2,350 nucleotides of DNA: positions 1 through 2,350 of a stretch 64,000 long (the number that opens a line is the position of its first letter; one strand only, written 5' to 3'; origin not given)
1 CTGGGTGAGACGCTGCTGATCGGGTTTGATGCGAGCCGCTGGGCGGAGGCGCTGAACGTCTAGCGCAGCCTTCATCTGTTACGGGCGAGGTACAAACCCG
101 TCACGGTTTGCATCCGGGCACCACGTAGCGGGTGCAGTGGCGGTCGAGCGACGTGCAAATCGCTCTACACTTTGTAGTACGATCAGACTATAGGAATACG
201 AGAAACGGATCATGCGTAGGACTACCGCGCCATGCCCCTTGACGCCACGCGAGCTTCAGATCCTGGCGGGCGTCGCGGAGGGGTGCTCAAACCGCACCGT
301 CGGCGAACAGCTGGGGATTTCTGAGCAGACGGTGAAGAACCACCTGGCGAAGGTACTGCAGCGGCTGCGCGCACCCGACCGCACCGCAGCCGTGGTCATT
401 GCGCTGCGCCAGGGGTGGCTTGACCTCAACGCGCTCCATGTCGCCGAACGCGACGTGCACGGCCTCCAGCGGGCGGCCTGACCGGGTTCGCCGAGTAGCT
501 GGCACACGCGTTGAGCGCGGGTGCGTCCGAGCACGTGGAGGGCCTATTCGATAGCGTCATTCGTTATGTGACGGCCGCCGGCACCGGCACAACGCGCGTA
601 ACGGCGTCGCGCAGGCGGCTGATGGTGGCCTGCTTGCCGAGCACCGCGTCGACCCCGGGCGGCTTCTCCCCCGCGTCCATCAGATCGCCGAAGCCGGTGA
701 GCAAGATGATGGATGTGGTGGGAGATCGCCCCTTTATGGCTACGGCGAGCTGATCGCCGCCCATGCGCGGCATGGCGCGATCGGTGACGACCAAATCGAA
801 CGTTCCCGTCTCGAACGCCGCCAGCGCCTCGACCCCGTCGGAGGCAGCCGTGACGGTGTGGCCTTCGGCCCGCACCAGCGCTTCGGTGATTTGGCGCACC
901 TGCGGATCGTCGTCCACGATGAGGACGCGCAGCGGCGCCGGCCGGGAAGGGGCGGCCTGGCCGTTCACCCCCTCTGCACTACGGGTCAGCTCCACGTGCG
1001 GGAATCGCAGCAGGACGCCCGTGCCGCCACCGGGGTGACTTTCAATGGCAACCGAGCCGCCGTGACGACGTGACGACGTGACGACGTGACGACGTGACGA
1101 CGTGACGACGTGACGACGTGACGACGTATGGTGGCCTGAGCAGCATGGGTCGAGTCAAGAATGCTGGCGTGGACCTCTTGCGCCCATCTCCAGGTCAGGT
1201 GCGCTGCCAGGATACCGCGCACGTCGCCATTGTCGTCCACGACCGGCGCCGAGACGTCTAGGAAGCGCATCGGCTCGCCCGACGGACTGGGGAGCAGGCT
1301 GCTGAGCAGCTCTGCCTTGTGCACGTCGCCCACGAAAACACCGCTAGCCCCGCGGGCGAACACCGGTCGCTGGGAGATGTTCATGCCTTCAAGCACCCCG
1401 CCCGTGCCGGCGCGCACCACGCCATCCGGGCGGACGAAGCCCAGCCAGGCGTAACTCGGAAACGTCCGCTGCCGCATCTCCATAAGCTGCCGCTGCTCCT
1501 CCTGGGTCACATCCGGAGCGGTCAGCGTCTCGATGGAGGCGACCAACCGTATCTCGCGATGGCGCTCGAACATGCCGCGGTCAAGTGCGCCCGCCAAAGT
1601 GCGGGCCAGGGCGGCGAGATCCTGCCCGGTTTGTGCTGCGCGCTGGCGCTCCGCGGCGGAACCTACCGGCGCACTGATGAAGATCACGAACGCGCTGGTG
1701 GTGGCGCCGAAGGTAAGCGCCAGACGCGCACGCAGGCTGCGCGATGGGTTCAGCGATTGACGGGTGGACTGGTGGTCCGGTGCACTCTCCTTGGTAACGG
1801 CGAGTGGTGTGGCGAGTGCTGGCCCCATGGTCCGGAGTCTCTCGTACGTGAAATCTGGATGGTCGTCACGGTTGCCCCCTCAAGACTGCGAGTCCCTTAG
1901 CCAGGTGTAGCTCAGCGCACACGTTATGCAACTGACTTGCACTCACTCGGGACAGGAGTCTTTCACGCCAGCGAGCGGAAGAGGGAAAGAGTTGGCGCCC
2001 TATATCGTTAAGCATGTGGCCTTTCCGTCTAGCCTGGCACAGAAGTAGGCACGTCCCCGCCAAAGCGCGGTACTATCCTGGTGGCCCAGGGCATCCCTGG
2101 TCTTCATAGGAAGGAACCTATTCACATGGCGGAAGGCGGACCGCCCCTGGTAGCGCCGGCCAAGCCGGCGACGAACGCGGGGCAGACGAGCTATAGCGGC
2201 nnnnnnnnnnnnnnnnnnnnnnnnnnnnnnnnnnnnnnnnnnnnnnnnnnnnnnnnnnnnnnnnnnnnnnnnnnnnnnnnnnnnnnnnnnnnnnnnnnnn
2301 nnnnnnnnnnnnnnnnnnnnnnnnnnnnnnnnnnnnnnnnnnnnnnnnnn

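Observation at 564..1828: A perfect (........)x8 repeat replaces the kinase core of a hybrid sensor kinase and sets whether its two halves are in frame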

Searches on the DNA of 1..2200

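Call 41: search_rna_families(source=window, start=1, end=2200, threshold=evalue, max_evalue=0.1)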
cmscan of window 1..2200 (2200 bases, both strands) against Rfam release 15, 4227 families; matches with E-value up to 0.1: 0.
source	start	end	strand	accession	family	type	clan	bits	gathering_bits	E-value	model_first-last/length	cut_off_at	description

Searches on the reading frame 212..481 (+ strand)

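Call 6: search_protein_families(library=pfam, proteins=[window:212-481:+], max_evalue=1)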
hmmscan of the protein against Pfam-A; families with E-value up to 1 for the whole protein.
window:212-481:+ (89 aa): 20 families
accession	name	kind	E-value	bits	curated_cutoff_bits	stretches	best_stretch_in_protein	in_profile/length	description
PF00196.25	GerE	-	2.4e-18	66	23.5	1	9-64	2-57/57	Bacterial regulatory proteins, luxR family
PF04545.22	Sigma70_r4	-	1.3e-06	28.3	24.1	1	10-54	5-50/50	Sigma-70, region 4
PF08281.18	Sigma70_r4_2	-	2.2e-06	27.6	25.7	1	10-52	11-54/54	Sigma-70, region 4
PF04967.18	HTH_10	-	4.2e-05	23.7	23.1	1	26-52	25-51/53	HTH DNA binding domain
PF13936.12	HTH_38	-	0.00042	20.4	27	1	16-46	12-42/44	Helix-turn-helix domain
PF13384.12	HTH_23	-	0.0024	18.1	24.6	1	14-45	7-38/50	Homeodomain-like domain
PF18024.7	HTH_50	-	0.0039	17.3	27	1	25-47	24-46/50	Helix-turn-helix domain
PF13412.12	HTH_24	-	0.0055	16.7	21.9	1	23-47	16-40/48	Winged helix-turn-helix DNA-binding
PF13551.12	HTH_29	-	0.006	17.1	28.1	1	16-46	3-34/64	Winged helix-turn helix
PF14557.12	AphA_like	-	0.011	15.9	27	1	32-84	74-126/174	Putative AphA-like transcriptional regulator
PF13556.12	HTH_30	-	0.017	15.3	27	1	21-55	9-43/59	PucR C-terminal helix-turn-helix domain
PF09862.15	DUF2089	-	0.018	15.1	33.4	1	29-53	21-45/47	Domain of unknown function (DUF2089)-HTH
PF00126.33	HTH_1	-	0.032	14.6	26.6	1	13-53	2-42/60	Bacterial regulatory helix-turn-helix protein, lysR family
PF14493.12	HTH_40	-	0.039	14.7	27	1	23-51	11-39/89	Helix-turn-helix domain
PF19889.5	DUF6362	-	0.043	14.6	31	1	10-51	56-97/98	Domain of unknown function (DUF6362)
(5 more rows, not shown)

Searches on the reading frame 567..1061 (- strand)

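Call 6: search_protein_families(library=pfam, proteins=[window:567-1061:-], max_evalue=1)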
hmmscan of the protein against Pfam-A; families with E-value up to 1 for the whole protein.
window:567-1061:- (165 aa): 4 families
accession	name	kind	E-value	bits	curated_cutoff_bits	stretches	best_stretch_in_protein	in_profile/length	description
PF00072.30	Response_reg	-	5.1e-21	75.4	30.2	1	46-154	1-110/111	Response regulator receiver domain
PF18428.7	BRCT_3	-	0.024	15.1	26.1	1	44-99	6-60/102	BRCA1 C Terminus (BRCT) domain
PF23198.2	PDE8A_N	-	0.05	14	29.6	1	42-115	8-83/147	PDE8A-like, N-terminal domain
PF13649.12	Methyltransf_25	-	0.072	14.2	27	1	43-94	21-71/97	Methyltransferase domain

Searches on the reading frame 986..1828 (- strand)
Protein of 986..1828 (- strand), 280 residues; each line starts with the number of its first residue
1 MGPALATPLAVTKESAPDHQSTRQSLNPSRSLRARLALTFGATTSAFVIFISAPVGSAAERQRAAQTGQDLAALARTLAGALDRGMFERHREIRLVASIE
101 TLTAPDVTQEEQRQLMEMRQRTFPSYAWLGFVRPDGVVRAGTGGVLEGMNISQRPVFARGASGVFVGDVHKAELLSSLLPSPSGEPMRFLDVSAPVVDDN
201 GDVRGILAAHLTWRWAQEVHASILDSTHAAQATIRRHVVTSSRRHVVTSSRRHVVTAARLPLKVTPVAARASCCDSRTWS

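Call 6: search_protein_families(library=pfam, proteins=[window:986-1828:-], max_evalue=1)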
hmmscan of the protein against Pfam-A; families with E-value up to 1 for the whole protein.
window:986-1828:- (280 aa): 1 family
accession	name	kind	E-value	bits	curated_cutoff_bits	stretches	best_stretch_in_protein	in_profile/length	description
PF02743.24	dCache_1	-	1.2e-05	25.4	45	1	66-209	6-148/240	Cache domain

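Call 19: search_protein_representatives(protein=window:1128-1828:-)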
Query: 233 residues. Proteins with E-value up to 0.001 (for the whole library): 1578; up to 1e-10: 1231; up to 1e-30: 368. The best 150 are listed.
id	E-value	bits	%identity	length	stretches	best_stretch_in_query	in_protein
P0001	1.6e-145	498.7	100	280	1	1-233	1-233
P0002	1.7e-60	220.9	52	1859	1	22-226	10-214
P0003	4.2e-54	200.0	47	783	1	22-224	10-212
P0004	3.0e-53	197.2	46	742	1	24-225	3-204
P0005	1.3e-52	195.1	47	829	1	25-225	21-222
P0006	1.6e-52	194.9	46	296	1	25-224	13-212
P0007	1.6e-51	191.6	47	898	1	25-226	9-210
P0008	2.2e-51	191.1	44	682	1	25-226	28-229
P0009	8.8e-51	189.1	46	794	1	25-228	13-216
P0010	1.1e-50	188.8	44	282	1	26-226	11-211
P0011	1.7e-50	188.2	44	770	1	25-226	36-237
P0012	4.8e-50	186.7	45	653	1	30-225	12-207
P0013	4.1e-49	183.7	46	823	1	24-226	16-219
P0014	1.5e-48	181.9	46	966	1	25-226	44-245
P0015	4.0e-48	180.4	44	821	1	27-230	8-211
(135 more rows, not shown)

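Call 21: search_protein_families(library=pfam, proteins=[P0003, P0004, P0005, P0007, P0008, P0009, P0011, P0012, P0013], max_evalue=0.001)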
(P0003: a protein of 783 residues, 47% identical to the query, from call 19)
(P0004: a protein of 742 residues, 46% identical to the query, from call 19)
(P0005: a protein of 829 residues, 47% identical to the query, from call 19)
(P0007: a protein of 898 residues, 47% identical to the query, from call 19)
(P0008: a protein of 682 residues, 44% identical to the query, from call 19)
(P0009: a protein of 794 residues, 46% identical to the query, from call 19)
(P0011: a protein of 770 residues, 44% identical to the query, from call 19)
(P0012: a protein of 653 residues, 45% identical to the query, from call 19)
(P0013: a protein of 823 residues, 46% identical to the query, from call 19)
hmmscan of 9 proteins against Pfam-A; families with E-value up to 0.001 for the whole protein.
P0003 (783 aa): 9 families
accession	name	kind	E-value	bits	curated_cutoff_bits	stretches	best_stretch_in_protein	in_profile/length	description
PF02518.31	HATPase_c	-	1.4e-29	103.2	26.4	1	657-767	1-108/111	Histidine kinase-, DNA gyrase B-, and HSP90-like ATPase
PF00512.31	HisKA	-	3.9e-16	59.3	26.9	1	547-611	2-65/66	His Kinase A (phospho-acceptor) domain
PF08447.18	PAS_3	-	1.1e-14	54.9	25.6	1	430-512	3-88/89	PAS fold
PF02743.24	dCache_1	-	1.9e-14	54.2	45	1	55-294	7-239/240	Cache domain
PF08448.16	PAS_4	-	1.4e-10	41.8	23.1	1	413-520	2-109/110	PAS fold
PF00989.32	PAS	-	2.3e-08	34.5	22.6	1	406-516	1-113/113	PAS fold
PF13188.13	PAS_8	-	4e-08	33.3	21.8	1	406-467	1-61/65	PAS domain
PF13426.13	PAS_9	-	6.2e-08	33.3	27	1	419-516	4-101/103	PAS domain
PF00672.30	HAMP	-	0.00012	22.8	25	1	331-381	3-52/53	HAMP domain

P0004 (742 aa): 10 families
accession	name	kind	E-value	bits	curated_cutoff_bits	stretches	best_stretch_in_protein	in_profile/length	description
PF02518.31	HATPase_c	-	2.2e-30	105.8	26.4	1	632-739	2-109/111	Histidine kinase-, DNA gyrase B-, and HSP90-like ATPase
PF02743.24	dCache_1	-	6.6e-15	55.7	45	1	72-271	32-239/240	Cache domain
PF00512.31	HisKA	-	1.1e-13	51.4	26.9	1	520-586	2-65/66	His Kinase A (phospho-acceptor) domain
PF00989.32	PAS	-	2.2e-13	50.6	22.6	1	387-496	1-113/113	PAS fold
PF13426.13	PAS_9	-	6.2e-12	46.1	27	1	398-498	2-103/103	PAS domain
PF00672.30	HAMP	-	7.2e-11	42.7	25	1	307-358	2-52/53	HAMP domain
PF08448.16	PAS_4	-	1.8e-07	31.8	23.1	1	393-501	1-110/110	PAS fold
PF13188.13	PAS_8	-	7.3e-07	29.3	21.8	1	387-427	1-43/65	PAS domain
PF08447.18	PAS_3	-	0.00034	21.3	25.6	0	411-480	3-75/89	PAS fold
PF13581.12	HATPase_c_2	-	0.00043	20.7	27.4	1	637-722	33-113/127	Histidine kinase-like ATPase domain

P0005 (829 aa): 9 families
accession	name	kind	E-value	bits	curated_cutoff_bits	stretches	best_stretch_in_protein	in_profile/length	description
PF02518.31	HATPase_c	-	1.6e-22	80.5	26.4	1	687-807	2-109/111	Histidine kinase-, DNA gyrase B-, and HSP90-like ATPase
PF00989.32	PAS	-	1.5e-14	54.4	22.6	1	449-553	2-113/113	PAS fold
PF13426.13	PAS_9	-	1.5e-11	44.9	27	1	459-555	2-103/103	PAS domain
PF02743.24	dCache_1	-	5.7e-10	39.6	45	1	60-235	4-174/240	Cache domain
PF00672.30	HAMP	-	1.3e-09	38.6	25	1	350-398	1-48/53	HAMP domain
PF08448.16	PAS_4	-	5.7e-08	33.4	23.1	1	454-557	1-109/110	PAS fold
PF08447.18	PAS_3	-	1.5e-06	28.8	25.6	1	471-547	2-83/89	PAS fold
PF13188.13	PAS_8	-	3.7e-06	27.1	21.8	1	450-497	3-51/65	PAS domain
PF00512.31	HisKA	-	4.7e-06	27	26.9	1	580-643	3-64/66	His Kinase A (phospho-acceptor) domain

P0007 (898 aa): 10 families
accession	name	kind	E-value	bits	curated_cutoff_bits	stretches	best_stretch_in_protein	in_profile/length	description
PF02518.31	HATPase_c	-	1.4e-31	109.6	26.4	1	639-750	1-109/111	Histidine kinase-, DNA gyrase B-, and HSP90-like ATPase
PF00072.30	Response_reg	-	1.6e-24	86.6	30.2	1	775-888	1-110/111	Response regulator receiver domain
PF08447.18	PAS_3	-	1.1e-17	64.6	25.6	1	410-494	3-89/89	PAS fold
PF00512.31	HisKA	-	1.4e-16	60.7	26.9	1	528-592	2-65/66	His Kinase A (phospho-acceptor) domain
PF08448.16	PAS_4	-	2.5e-16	60.3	23.1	1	393-502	2-110/110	PAS fold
PF02743.24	dCache_1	-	3.5e-12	46.8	45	1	47-288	3-239/240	Cache domain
PF13426.13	PAS_9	-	3.4e-10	40.6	27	1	397-497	2-101/103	PAS domain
PF00989.32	PAS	-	4.7e-10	39.9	22.6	1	386-497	1-113/113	PAS fold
PF00672.30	HAMP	-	2.1e-07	31.6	25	1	325-374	3-51/53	HAMP domain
PF13188.13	PAS_8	-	0.00042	20.6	21.8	0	386-439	1-53/65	PAS domain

P0008 (682 aa): 3 families
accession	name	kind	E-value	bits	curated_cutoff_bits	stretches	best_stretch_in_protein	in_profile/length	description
PF02518.31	HATPase_c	-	7.5e-33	113.7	26.4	1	575-681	2-108/111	Histidine kinase-, DNA gyrase B-, and HSP90-like ATPase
PF02743.24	dCache_1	-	1.1e-18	68.1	45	1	66-310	3-239/240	Cache domain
PF00512.31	HisKA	-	1.3e-12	48.1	26.9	1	463-529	2-65/66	His Kinase A (phospho-acceptor) domain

P0009 (794 aa): 10 families
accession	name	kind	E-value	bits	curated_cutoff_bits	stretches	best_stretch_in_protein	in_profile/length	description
PF02518.31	HATPase_c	-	1.6e-32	112.6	26.4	1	659-766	2-109/111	Histidine kinase-, DNA gyrase B-, and HSP90-like ATPase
PF08447.18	PAS_3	-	4.7e-21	75.3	25.6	1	435-519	2-88/89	PAS fold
PF02743.24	dCache_1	-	1.8e-19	70.6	45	1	51-292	3-239/240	Cache domain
PF00512.31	HisKA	-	7.3e-15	55.2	26.9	1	545-613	1-66/66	His Kinase A (phospho-acceptor) domain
PF00672.30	HAMP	-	2e-07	31.6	25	1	329-378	3-51/53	HAMP domain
PF13426.13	PAS_9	-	3.6e-07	30.9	27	1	423-525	3-103/103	PAS domain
PF08448.16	PAS_4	-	1.1e-06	29.2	23.1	1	433-528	16-110/110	PAS fold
PF00989.32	PAS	-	1.4e-06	28.8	22.6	1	412-523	2-113/113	PAS fold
PF13188.13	PAS_8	-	0.00012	22.3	21.8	1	411-471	1-57/65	PAS domain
PF13581.12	HATPase_c_2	-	0.00093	19.7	27.4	0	670-760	39-123/127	Histidine kinase-like ATPase domain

P0011 (770 aa): 5 families
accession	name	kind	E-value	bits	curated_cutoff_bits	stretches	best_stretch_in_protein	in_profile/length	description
PF02518.31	HATPase_c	-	7.8e-20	71.8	26.4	1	625-749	4-110/111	Histidine kinase-, DNA gyrase B-, and HSP90-like ATPase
PF02743.24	dCache_1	-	9.7e-11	42.1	45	1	74-220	3-148/240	Cache domain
PF00672.30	HAMP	-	1.6e-06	28.7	25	1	367-412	2-46/53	HAMP domain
PF14501.12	HATPase_c_5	-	6.2e-05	23.3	22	0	627-735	6-91/102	GHKL domain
PF00512.31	HisKA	-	0.00015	22.1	26.9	1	486-513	2-29/66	His Kinase A (phospho-acceptor) domain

P0012 (653 aa): 5 families
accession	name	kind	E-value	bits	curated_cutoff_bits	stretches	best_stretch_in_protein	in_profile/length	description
PF02518.31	HATPase_c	-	3.2e-29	102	26.4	1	543-649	2-107/111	Histidine kinase-, DNA gyrase B-, and HSP90-like ATPase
PF00512.31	HisKA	-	8e-13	48.7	26.9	1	434-499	2-64/66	His Kinase A (phospho-acceptor) domain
PF00672.30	HAMP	-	3.6e-09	37.3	25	1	323-375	1-52/53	HAMP domain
PF02743.24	dCache_1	-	2.7e-08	34.1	45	1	45-288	3-239/240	Cache domain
PF14501.12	HATPase_c_5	-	0.0007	19.9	22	0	547-637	6-90/102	GHKL domain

P0013 (823 aa): 5 families
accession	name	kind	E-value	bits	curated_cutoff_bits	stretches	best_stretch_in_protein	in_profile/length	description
PF02518.31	HATPase_c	-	1.6e-25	90.1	26.4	1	535-656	1-109/111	Histidine kinase-, DNA gyrase B-, and HSP90-like ATPase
PF00072.30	Response_reg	-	1.2e-19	71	30.2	1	682-748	1-67/111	Response regulator receiver domain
PF00512.31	HisKA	-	1.6e-13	50.9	26.9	1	425-488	2-65/66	His Kinase A (phospho-acceptor) domain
PF00672.30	HAMP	-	7.1e-11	42.7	25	1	334-384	3-52/53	HAMP domain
PF02743.24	dCache_1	-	1.3e-08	35.1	45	1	56-271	4-206/240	Cache domain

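Call 24: list_cluster_members(proteins=[window:986-1828:-, window:564-995:-])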
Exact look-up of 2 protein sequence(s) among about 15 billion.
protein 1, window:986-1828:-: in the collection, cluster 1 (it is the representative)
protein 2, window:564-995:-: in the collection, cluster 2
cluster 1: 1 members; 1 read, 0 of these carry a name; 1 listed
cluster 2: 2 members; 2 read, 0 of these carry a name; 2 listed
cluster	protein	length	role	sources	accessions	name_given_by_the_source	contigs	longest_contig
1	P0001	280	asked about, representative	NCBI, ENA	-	-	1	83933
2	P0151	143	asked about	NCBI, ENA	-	-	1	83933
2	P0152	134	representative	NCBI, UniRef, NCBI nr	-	-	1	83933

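Call 25: find_encoding_contigs(protein=window:986-1828:-, flank=3000, max_places=10)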
Protein window:986-1828:- (280 aa): no gene with exactly this product is on record in the collection.
